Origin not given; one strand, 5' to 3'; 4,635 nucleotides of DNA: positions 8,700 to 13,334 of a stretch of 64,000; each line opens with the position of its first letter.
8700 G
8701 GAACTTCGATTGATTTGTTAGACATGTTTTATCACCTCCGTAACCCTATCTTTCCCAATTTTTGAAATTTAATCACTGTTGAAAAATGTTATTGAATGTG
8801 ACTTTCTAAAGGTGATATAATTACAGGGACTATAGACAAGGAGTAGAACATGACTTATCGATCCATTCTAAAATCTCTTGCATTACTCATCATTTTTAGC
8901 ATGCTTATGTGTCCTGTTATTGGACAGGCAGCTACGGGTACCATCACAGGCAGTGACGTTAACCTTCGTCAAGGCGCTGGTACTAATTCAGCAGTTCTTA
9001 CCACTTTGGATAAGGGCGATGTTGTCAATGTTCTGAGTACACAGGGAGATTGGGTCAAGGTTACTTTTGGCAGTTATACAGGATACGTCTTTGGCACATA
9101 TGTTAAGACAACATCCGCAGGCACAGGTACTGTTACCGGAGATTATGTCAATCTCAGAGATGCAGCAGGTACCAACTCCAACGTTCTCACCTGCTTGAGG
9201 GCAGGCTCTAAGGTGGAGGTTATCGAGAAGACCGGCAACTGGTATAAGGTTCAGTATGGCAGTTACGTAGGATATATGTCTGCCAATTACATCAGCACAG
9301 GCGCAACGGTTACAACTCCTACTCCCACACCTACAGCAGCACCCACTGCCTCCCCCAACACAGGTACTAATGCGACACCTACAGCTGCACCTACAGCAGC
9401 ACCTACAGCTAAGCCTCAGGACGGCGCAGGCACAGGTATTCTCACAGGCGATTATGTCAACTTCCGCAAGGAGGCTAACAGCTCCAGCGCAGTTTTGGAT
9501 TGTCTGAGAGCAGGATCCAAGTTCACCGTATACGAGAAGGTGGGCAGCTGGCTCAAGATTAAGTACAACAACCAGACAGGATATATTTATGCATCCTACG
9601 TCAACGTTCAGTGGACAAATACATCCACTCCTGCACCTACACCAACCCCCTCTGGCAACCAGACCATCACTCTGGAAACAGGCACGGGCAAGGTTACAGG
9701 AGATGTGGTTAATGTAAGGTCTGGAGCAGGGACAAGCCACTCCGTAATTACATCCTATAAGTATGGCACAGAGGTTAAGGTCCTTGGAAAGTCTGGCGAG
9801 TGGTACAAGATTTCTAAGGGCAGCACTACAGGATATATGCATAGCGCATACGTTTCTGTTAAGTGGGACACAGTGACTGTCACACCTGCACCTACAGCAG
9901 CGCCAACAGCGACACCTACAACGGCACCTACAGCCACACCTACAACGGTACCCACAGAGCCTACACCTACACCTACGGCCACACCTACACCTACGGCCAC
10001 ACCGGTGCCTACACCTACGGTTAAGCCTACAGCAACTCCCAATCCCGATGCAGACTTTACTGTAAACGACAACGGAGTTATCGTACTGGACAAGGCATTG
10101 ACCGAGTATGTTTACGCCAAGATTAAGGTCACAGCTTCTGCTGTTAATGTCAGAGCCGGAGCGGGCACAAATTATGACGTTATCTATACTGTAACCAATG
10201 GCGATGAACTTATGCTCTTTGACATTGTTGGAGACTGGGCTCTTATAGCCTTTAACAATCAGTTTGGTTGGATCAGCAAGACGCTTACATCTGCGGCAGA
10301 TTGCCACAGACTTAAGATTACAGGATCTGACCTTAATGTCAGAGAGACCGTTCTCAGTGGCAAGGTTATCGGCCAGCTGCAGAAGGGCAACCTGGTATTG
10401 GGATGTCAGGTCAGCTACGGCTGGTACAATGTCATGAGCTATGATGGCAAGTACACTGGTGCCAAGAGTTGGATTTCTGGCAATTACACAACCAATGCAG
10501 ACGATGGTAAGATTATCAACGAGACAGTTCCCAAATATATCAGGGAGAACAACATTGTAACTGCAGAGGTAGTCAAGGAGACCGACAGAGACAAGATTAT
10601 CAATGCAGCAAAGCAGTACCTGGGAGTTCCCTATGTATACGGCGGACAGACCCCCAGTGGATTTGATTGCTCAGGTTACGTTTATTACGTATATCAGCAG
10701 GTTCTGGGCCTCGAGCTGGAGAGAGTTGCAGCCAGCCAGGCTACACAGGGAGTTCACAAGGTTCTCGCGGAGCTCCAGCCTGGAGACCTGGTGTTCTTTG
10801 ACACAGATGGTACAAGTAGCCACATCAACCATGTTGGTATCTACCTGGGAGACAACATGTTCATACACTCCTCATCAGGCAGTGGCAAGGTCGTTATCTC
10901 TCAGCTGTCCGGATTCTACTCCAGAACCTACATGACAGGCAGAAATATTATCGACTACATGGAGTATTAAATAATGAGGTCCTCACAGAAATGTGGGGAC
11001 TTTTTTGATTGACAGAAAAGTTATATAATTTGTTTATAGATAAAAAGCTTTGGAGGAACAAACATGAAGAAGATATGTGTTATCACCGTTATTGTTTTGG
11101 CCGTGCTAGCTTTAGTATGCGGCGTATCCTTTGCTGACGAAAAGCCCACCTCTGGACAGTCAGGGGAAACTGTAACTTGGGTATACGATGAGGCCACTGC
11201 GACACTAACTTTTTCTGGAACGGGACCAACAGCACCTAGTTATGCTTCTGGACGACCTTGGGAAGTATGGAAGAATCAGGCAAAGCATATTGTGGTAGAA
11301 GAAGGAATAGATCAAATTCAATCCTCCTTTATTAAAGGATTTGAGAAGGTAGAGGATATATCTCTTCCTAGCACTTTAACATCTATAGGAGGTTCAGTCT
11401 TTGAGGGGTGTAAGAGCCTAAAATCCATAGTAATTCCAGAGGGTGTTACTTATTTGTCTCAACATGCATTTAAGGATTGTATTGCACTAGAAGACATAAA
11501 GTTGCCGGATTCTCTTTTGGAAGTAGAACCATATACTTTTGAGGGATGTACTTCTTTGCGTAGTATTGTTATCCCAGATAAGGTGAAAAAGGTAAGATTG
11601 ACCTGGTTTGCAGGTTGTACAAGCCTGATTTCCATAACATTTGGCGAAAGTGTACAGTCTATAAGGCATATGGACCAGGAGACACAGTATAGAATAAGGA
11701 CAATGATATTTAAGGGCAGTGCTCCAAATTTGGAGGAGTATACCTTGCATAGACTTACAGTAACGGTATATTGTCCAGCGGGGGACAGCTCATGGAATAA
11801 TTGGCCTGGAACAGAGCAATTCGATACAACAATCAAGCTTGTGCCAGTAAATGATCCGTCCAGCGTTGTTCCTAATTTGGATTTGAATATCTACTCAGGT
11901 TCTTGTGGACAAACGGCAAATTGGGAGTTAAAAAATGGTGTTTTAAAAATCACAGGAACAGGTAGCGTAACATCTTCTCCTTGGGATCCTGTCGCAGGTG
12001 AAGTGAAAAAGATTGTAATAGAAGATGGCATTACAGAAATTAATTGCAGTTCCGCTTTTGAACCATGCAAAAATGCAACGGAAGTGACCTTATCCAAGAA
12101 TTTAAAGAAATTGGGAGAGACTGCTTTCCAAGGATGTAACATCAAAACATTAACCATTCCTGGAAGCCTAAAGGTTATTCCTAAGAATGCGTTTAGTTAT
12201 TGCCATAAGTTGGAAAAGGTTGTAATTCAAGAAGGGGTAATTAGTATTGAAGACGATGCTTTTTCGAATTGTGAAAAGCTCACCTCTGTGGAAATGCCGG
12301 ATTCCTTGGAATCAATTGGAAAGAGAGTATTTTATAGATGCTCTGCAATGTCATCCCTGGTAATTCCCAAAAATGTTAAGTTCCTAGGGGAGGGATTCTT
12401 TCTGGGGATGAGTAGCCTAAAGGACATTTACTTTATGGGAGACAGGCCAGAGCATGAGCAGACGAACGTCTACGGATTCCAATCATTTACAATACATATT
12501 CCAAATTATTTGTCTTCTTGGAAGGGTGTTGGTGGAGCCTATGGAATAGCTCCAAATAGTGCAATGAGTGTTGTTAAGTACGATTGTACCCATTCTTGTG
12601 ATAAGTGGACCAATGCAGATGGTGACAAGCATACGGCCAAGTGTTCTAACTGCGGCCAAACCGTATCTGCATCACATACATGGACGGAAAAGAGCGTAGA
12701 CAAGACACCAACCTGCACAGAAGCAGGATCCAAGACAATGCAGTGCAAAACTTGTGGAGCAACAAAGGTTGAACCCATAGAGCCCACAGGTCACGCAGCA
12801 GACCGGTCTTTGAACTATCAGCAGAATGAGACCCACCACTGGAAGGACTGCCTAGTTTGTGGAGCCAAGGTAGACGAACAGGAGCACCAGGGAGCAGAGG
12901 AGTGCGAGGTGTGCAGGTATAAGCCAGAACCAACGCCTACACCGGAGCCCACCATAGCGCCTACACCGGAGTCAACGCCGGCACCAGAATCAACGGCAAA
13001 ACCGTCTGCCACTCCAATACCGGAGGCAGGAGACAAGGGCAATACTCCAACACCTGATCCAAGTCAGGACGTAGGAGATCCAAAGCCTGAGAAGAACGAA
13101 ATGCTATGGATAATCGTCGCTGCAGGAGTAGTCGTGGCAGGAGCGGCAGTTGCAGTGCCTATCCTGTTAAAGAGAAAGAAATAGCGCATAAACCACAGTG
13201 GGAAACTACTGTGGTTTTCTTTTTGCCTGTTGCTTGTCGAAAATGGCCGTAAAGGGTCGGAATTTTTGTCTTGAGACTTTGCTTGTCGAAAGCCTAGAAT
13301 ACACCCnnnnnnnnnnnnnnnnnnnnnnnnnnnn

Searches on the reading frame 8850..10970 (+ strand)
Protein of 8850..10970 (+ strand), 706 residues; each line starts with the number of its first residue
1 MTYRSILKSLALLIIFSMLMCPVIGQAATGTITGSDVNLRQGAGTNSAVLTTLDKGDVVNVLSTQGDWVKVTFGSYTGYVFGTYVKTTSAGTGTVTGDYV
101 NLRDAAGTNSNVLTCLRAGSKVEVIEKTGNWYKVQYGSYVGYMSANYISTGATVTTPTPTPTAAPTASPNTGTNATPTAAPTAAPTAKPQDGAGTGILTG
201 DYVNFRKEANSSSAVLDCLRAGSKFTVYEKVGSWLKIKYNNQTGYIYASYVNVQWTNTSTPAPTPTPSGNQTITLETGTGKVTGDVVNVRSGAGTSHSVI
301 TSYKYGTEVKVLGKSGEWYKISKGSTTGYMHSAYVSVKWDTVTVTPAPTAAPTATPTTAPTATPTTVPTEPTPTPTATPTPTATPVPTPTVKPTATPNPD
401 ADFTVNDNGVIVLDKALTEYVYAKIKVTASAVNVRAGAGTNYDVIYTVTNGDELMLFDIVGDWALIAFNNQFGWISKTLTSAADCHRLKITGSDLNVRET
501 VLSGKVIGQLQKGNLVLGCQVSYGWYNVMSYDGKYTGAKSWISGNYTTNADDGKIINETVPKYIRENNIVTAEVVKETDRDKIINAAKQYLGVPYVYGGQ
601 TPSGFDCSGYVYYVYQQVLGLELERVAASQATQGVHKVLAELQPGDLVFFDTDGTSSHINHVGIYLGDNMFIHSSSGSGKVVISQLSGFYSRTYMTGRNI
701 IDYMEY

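Call 45: search_protein_families(library=pfam, max_evalue=0.01, proteins=[window:8850-10970:+])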
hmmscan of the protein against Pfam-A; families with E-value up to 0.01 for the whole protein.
window:8850-10970:+ (706 aa): 9 families
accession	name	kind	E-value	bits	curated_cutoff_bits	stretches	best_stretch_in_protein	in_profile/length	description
PF08239.17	SH3_3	-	4.2e-75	248.2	27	5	35-86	1-54/54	Bacterial SH3 domain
PF06347.19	SH3_4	-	2e-34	117.6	24.1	4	98-145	3-51/56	Bacterial SH3 domain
PF00877.26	NLPC_P60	-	6.1e-31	106.9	23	1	592-696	1-101/105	NlpC/P60 family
PF18348.7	SH3_16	-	8.1e-14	51.6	25.8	1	102-145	1-46/49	Bacterial dipeptidyl-peptidase Sh3 domain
PF07653.23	SH3_2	-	1.1e-10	41.5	21.8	0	280-337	2-54/55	Variant SH3 domain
PF00018.34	SH3_1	-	6.4e-08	32.5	22.9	0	219-246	16-46/48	SH3 domain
PF05708.18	Peptidase_C92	-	0.001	19.6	27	0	570-625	67-127/166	Permuted papain-like amidase enzyme, YaeF/YiiX, C92 family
PF18341.7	PSA_CBD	-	0.0015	18.9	27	0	219-250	27-59/60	PSA endolysin C-terminal cell wall binding domain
PF04970.19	LRAT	-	0.0089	16.8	24.3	0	642-684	3-41/120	Lecithin retinol acyltransferase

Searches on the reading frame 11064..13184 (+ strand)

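Call 45: search_protein_families(library=pfam, max_evalue=0.01, proteins=[window:11064-13184:+])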
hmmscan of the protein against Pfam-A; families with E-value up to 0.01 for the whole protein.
window:11064-13184:+ (706 aa): 3 families
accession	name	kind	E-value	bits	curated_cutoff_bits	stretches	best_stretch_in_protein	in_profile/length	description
PF13306.12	LRR_5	-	3.7e-66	221.2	27.7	3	85-201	3-116/127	BspA type Leucine rich repeat region (6 copies)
PF13855.12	LRR_8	-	2.7e-12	46.7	27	0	131-169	16-55/61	Leucine rich repeat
PF05887.16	Trypan_PARP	-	0.00064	20.1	100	1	599-691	45-131/134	Procyclic acidic repetitive protein (PARP)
